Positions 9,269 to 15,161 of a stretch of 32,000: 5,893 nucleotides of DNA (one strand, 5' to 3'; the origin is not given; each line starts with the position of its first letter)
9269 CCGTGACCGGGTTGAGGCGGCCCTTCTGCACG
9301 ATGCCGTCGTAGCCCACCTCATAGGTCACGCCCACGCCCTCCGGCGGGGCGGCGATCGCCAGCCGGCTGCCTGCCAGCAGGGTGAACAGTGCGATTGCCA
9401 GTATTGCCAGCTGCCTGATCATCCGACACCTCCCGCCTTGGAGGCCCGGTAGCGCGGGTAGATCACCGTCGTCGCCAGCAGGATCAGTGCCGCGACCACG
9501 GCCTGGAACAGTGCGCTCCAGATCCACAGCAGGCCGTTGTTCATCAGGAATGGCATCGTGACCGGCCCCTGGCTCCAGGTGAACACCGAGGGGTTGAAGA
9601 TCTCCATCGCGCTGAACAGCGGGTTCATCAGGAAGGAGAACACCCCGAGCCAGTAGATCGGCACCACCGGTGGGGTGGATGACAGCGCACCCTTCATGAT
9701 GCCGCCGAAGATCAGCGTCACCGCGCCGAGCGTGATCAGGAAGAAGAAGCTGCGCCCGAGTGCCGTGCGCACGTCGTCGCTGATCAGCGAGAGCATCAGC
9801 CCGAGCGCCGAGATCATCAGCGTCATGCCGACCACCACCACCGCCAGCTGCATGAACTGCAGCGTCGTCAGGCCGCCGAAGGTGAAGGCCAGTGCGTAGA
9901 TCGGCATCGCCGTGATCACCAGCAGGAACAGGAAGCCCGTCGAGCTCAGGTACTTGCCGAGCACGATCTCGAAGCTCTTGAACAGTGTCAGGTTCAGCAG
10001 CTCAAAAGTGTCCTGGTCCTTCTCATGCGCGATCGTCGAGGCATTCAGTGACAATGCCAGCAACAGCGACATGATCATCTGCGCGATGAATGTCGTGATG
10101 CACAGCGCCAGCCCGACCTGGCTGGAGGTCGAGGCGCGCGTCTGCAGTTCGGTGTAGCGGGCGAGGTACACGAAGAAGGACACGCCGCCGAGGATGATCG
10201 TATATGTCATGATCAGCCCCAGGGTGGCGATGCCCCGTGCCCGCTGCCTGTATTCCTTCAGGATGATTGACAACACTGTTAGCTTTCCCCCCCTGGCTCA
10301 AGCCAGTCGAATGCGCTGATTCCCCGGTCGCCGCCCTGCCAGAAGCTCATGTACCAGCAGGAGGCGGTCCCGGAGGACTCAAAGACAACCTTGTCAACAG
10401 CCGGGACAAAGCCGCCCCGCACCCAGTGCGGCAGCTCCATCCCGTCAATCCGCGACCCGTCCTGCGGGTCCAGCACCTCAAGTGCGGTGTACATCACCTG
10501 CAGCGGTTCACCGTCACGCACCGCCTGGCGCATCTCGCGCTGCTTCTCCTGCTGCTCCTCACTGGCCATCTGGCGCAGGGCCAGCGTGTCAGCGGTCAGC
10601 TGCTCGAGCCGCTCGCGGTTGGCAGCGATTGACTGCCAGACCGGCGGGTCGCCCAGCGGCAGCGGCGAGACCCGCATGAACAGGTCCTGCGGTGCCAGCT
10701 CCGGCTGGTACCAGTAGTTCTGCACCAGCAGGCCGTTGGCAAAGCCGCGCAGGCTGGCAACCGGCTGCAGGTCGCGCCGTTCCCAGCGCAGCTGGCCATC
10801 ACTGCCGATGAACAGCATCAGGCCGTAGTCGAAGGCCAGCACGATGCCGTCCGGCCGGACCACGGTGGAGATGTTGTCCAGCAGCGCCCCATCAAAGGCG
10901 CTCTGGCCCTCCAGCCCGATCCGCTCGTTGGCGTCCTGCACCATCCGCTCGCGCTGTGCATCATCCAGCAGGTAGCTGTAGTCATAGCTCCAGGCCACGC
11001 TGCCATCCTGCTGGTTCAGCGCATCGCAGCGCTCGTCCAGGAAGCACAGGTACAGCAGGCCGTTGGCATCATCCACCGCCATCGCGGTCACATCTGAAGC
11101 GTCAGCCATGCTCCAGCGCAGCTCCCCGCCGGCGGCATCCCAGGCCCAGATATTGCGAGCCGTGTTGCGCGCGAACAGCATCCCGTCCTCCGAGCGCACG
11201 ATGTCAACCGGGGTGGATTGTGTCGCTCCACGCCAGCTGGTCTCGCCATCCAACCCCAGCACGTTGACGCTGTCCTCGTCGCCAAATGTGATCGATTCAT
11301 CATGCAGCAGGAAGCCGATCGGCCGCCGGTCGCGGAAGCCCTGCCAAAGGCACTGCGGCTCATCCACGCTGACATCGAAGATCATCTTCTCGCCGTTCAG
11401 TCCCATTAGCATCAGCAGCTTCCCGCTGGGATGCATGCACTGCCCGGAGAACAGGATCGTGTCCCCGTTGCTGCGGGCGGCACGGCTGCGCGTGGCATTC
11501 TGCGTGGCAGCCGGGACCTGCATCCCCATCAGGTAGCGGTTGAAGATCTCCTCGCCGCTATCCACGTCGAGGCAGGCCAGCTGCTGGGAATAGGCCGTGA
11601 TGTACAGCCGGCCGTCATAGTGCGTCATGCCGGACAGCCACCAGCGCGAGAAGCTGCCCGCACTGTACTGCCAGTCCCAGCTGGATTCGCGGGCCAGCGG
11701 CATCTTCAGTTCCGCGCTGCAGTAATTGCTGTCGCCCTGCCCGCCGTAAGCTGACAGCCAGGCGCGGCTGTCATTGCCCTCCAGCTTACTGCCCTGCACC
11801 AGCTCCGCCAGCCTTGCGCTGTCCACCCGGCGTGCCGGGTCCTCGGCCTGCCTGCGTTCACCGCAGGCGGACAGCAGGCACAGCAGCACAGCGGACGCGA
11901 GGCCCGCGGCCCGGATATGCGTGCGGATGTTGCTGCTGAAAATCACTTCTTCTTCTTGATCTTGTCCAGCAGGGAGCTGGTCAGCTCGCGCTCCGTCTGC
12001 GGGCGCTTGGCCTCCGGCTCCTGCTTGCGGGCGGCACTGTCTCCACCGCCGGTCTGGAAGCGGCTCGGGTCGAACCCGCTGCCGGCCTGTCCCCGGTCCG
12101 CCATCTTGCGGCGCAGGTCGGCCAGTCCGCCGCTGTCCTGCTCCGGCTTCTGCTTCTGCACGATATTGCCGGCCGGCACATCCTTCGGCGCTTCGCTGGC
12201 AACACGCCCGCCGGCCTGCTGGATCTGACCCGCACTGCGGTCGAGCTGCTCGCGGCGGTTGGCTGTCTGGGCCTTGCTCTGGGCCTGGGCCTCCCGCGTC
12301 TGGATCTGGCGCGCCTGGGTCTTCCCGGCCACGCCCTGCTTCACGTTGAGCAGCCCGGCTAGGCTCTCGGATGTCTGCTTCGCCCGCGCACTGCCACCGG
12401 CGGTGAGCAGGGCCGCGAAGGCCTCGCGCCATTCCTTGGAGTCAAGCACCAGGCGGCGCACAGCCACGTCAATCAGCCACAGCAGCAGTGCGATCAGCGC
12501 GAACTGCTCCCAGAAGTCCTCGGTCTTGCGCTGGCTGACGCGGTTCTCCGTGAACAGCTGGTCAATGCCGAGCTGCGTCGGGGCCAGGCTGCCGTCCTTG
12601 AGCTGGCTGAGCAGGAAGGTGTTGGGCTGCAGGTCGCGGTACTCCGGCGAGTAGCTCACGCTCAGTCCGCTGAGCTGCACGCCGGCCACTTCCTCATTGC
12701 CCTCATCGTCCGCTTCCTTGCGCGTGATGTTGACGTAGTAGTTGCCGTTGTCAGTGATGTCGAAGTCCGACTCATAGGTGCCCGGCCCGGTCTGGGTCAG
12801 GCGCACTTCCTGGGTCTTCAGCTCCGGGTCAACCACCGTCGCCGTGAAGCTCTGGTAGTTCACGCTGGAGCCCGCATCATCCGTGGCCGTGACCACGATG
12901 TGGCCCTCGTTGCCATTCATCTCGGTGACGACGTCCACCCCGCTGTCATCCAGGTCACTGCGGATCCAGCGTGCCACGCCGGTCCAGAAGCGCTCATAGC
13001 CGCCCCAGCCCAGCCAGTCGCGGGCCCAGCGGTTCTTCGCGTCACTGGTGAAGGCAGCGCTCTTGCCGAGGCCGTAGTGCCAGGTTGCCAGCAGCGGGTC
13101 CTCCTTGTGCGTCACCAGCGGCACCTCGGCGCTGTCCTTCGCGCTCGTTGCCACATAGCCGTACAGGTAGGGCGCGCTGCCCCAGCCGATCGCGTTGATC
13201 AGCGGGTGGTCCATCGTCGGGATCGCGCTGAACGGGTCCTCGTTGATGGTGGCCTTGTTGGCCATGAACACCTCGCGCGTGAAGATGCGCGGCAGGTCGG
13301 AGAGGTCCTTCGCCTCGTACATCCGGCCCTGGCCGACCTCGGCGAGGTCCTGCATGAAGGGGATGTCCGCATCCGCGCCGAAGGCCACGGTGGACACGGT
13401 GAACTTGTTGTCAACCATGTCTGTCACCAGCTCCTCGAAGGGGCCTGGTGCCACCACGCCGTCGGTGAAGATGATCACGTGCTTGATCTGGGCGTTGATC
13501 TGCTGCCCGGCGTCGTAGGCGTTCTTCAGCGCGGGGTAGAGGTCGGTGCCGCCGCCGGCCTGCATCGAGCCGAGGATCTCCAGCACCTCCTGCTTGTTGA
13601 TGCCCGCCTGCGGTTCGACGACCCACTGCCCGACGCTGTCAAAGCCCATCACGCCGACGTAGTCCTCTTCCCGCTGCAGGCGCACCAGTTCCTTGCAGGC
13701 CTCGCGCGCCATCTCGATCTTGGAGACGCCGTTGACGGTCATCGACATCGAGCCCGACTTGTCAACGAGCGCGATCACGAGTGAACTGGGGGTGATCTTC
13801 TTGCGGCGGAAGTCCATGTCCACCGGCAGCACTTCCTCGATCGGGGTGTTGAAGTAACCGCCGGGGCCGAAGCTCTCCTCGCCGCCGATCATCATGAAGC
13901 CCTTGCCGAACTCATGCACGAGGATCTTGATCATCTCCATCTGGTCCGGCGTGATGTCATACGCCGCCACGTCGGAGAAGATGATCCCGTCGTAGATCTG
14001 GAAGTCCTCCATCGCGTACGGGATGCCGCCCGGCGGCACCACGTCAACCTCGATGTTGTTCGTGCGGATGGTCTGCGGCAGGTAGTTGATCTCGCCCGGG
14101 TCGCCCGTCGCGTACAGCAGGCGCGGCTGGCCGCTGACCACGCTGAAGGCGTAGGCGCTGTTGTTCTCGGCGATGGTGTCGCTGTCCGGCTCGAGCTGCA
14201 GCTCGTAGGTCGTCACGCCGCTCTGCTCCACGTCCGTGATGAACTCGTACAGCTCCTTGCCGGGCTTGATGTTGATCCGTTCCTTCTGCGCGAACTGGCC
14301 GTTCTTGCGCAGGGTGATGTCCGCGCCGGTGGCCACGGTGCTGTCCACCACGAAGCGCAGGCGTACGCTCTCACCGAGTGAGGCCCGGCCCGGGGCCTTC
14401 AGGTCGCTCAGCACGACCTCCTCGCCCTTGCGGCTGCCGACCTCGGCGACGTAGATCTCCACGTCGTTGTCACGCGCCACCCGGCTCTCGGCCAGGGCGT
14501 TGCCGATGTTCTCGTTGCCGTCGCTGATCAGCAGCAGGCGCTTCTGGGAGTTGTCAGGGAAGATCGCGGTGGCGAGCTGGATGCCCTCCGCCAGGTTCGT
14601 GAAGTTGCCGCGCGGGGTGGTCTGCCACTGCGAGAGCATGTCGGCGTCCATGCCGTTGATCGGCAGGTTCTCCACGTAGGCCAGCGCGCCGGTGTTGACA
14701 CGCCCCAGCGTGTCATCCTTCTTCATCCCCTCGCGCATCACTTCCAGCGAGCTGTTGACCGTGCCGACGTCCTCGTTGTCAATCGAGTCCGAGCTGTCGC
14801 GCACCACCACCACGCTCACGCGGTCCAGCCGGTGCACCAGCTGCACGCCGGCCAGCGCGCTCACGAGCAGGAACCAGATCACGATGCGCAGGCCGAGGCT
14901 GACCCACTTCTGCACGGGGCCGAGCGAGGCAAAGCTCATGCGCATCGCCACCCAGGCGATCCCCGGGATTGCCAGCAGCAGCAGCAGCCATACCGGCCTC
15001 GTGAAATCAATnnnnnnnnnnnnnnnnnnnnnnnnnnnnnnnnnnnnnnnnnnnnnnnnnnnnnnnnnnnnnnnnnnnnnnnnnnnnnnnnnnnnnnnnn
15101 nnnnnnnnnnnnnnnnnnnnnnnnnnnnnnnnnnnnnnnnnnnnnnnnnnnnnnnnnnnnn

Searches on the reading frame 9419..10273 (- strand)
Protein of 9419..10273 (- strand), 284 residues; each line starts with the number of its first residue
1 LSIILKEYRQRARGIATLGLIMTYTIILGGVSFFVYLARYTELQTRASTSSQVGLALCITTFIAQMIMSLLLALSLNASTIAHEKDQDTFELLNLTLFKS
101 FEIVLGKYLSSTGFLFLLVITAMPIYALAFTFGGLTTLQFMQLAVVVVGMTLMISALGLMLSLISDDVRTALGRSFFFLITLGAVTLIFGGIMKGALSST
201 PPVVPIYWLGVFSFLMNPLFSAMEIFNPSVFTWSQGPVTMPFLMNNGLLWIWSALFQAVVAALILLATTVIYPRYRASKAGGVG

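Call 40: search_protein_families(library=pfam, proteins=[window:9419-10273:-], max_evalue=0.001)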
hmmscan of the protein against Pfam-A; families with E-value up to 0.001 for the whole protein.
window:9419-10273:- (284 aa): 1 family
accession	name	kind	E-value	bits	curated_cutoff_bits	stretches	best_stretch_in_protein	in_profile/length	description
PF12698.13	ABC2_membrane_3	-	4e-05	23.3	31.6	1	62-257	163-342/347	ABC-2 family transporter protein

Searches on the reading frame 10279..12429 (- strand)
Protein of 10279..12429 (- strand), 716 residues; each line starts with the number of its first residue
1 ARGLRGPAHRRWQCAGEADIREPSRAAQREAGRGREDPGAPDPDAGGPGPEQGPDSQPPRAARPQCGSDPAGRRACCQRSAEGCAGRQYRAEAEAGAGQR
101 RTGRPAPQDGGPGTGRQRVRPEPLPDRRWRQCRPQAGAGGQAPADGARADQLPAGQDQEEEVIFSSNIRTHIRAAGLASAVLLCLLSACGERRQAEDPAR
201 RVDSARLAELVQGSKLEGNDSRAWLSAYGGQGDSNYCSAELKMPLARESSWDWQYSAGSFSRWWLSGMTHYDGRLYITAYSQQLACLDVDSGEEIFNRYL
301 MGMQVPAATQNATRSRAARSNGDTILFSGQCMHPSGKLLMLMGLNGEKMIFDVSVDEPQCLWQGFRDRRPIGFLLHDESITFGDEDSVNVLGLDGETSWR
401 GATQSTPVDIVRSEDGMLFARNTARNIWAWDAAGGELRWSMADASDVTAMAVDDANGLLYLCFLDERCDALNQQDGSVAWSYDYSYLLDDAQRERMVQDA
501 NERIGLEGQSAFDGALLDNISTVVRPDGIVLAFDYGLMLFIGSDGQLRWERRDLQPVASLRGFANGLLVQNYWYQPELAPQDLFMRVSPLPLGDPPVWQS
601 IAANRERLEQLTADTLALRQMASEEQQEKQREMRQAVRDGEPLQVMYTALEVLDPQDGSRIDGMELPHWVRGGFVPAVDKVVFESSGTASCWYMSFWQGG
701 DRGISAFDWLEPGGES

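Call 28: search_protein_families(library=padloc, proteins=[window:10279-12429:-], max_evalue=0.01)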
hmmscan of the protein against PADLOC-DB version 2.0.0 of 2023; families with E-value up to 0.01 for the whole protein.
window:10279-12429:- (716 aa): 0 families

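Call 40: search_protein_families(library=pfam, proteins=[window:10279-12429:-], max_evalue=0.001)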
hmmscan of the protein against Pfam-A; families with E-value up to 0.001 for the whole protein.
window:10279-12429:- (716 aa): 2 families
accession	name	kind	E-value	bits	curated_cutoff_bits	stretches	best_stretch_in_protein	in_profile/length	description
PF13360.13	PQQ_2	-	1.4e-13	51.5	27.6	1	389-551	6-144/233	Outer membrane protein assembly factor BamB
PF13570.13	Beta-prop_ACSF4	-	3.3e-06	27.2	133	1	403-484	93-173/329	Beta-alanine-activating enzyme, beta-propeller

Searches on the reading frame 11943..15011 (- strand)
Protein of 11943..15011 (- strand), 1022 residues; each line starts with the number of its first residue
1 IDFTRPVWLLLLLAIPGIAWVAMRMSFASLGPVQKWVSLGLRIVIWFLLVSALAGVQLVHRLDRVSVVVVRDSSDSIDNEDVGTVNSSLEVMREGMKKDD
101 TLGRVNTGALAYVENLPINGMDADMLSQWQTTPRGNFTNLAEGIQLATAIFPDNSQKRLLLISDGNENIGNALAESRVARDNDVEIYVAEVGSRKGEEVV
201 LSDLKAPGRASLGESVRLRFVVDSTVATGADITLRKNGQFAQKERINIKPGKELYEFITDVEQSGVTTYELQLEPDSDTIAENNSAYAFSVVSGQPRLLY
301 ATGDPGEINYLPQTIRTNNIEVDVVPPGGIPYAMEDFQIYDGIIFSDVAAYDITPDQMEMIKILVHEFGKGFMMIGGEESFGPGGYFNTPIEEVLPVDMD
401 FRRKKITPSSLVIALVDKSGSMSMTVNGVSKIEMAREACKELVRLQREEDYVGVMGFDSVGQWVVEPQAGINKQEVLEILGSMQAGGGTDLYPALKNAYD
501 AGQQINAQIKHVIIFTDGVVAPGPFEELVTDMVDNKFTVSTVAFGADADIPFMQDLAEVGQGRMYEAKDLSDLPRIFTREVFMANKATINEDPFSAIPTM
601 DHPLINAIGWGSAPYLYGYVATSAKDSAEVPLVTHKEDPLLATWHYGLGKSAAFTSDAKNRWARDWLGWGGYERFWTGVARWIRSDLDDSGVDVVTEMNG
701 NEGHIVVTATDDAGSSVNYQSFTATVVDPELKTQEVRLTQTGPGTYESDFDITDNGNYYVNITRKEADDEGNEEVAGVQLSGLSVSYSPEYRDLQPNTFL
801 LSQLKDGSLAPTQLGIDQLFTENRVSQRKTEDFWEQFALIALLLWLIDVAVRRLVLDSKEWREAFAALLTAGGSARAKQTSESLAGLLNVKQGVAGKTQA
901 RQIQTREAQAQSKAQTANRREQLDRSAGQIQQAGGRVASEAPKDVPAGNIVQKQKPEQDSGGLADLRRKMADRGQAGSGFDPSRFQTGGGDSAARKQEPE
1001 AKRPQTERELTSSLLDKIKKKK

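Call 28: search_protein_families(library=padloc, proteins=[window:11943-15011:-], max_evalue=0.01)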
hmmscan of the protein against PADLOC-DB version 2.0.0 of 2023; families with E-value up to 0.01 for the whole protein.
window:11943-15011:- (1022 aa): 0 families

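Call 40: search_protein_families(library=pfam, proteins=[window:11943-15011:-], max_evalue=0.001)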
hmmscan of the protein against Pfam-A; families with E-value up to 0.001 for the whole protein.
window:11943-15011:- (1022 aa): 7 families
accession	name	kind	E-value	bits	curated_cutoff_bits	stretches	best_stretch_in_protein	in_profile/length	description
PF13519.12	VWA_2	-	5.6e-22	78.8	27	2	412-518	1-106/107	von Willebrand factor type A domain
PF07090.17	GATase1_like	-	3.3e-20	73.2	27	2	596-684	157-246/247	Putative glutamine amidotransferase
PF00092.34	VWA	-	5.1e-19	69.6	23.8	2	412-578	2-173/174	von Willebrand factor type A domain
PF13768.12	VWA_3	-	2e-13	51.1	27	1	412-564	3-153/155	von Willebrand factor type A domain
PF05751.16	FixH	-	8.2e-05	23.1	23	0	697-768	69-140/150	FixH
PF00630.25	Filamin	-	0.00013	23.1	26.9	1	700-765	20-83/93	Filamin/ABP280 repeat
PF13115.11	YtkA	-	0.00097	20.2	25.9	0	693-762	10-84/85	YtkA-like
